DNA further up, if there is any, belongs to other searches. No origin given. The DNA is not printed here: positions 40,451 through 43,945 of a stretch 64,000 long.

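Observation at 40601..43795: ECF sigma factor fused to a ~850-aa cytoplasmic domain with an internal duplication and no partner anti-sigma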

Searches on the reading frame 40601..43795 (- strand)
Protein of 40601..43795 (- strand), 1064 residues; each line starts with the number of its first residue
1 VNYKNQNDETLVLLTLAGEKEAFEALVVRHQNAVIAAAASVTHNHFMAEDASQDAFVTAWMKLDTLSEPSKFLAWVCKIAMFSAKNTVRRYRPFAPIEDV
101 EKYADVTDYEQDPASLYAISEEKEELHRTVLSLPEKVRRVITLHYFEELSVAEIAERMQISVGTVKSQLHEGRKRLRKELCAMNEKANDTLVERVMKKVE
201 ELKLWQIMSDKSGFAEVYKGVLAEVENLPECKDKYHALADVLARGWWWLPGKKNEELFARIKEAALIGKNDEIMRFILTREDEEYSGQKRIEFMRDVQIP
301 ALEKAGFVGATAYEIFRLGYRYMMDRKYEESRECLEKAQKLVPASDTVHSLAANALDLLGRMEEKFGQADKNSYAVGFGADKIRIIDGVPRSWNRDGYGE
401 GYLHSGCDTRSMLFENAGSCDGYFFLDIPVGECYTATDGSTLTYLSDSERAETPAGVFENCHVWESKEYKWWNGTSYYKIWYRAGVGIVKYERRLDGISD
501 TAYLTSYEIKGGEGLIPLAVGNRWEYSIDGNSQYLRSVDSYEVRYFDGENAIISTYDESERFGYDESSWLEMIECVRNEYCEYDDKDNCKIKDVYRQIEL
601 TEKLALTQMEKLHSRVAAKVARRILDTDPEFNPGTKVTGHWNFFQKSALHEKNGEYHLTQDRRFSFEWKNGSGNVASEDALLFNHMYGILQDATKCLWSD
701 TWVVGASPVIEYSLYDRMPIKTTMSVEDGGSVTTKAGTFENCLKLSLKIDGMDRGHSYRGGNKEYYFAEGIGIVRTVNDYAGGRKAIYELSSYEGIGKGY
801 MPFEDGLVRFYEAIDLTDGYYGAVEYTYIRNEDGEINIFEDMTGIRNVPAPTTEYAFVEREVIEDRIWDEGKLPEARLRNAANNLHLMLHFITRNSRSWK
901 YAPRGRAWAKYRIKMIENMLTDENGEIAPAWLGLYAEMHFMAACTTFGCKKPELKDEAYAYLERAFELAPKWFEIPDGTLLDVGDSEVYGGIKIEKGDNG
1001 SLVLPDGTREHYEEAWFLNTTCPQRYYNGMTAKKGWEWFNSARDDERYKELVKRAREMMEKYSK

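Call 3: search_protein_families(library=pfam, proteins=[window:40601-43795:-], max_evalue=1)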
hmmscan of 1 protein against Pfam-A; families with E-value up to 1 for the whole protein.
window:40601-43795:- (1064 aa): 14 families
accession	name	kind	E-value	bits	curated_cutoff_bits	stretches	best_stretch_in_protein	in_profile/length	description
PF08281.18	Sigma70_r4_2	-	1.1e-18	67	25.7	1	124-176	2-54/54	Sigma-70, region 4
PF04545.22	Sigma70_r4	-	6.8e-13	48.4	24.1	1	132-178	4-50/50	Sigma-70, region 4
PF21347.3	DUF3108_like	-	3.5e-10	40.5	27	2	726-776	136-184/199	DUF3108-like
PF04542.20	Sigma70_r2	-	3.9e-10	39.8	24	1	26-91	1-68/71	Sigma-70 region 2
PF07638.17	Sigma70_ECF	-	5.4e-06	26.9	21.1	1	125-180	128-183/185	ECF sigma factor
PF07719.23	TPR_2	-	1.2e-05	25.5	27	1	314-343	3-32/34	Tetratricopeptide repeat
PF04297.20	UPF0122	-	0.00059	20.5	22.7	1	133-178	18-63/101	Putative helix-turn-helix protein, YlxM / p13 like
PF13424.12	TPR_12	-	0.0051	17.4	30.1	1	317-370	8-62/77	Tetratricopeptide repeat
PF13428.12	TPR_14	-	0.041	15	23.5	0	317-354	6-43/44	Tetratricopeptide repeat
PF01047.28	MarR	-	0.08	13.3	24.6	1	141-169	10-38/59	MarR family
PF02001.22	DUF134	-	0.088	13.8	27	1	120-180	24-82/98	Protein of unknown function DUF134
PF13384.12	HTH_23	-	0.16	12.3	24.6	1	140-167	8-36/50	Homeodomain-like domain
PF13181.12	TPR_8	-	0.2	12.4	25.7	0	318-341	7-30/34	Tetratricopeptide repeat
PF00515.34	TPR_1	-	0.85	10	27.8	0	317-343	6-32/34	Tetratricopeptide repeat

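Call 4: search_protein_families(library=ncbifam, proteins=[window:40601-43795:-], max_evalue=1)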
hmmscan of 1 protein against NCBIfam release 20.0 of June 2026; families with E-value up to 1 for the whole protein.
window:40601-43795:- (1064 aa): 112 families (the best 25 are shown)
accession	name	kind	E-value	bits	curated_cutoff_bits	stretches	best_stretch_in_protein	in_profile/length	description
NF007223.0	PRK09641.1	equivalog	6.9e-29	101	209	1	15-180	12-184/187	RNA polymerase sigma factor SigW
TIGR02983.1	SigE-fam_strep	subfamily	7e-29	100.8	141.55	1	18-180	3-158/162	SigE family RNA polymerase sigma factor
TIGR02937.1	sigma70-ECF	superfamily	4e-28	98.1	42.9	1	21-180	1-165/165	sigma-70 family RNA polymerase sigma factor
TIGR02985.1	Sig70_bacteroi1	subfamily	1.5e-27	96.8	126.4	1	21-180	1-162/162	RNA polymerase sigma-70 factor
NF004113.0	PRK05602.1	equivalog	2.8e-27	95.7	208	1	4-186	28-207/211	RNA polymerase sigma factor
NF008888.0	PRK11922.1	equivalog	6.8e-26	91.3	204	1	4-181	13-197/231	RNA polymerase sigma factor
TIGR02948.1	SigW_bacill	equivalog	6.4e-25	88.3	243.1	1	17-181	14-185/187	RNA polymerase sigma factor SigW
NF007216.0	PRK09638.1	equivalog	1.2e-24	87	194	1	6-181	3-175/180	RNA polymerase sigma factor SigY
TIGR02939.1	RpoE_Sigma70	equivalog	1.3e-24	87.3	236.15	1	5-180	4-186/190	RNA polymerase sigma factor RpoE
TIGR02989.1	Sig-70_gvs1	subfamily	1.8e-24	86.5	124.55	1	21-178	1-156/158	RNA polymerase sigma-70 factor, Rhodopirellula/Verrucomicrobium family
NF007225.0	PRK09643.1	equivalog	2.3e-24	86.2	190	1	4-190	10-192/204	RNA polymerase sigma factor SigM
NF009166.1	PRK12513.1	equivalog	1.2e-23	83.9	206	1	3-185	4-191/193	RNA polymerase sigma factor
NF058625.1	sigma_PG0214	equivalog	1.5e-23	83.4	130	1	20-186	3-167/170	GFO_1088 family ECF-type sigma factor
TIGR02954.1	Sig70_famx3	hypoth_equivalog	1.6e-23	83.3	188.5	1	7-180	2-167/170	RNA polymerase sigma-70 factor, TIGR02954 family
NF006930.0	PRK09415.1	subfamily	2.3e-23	82.9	198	1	20-180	15-175/179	RNA polymerase factor sigma C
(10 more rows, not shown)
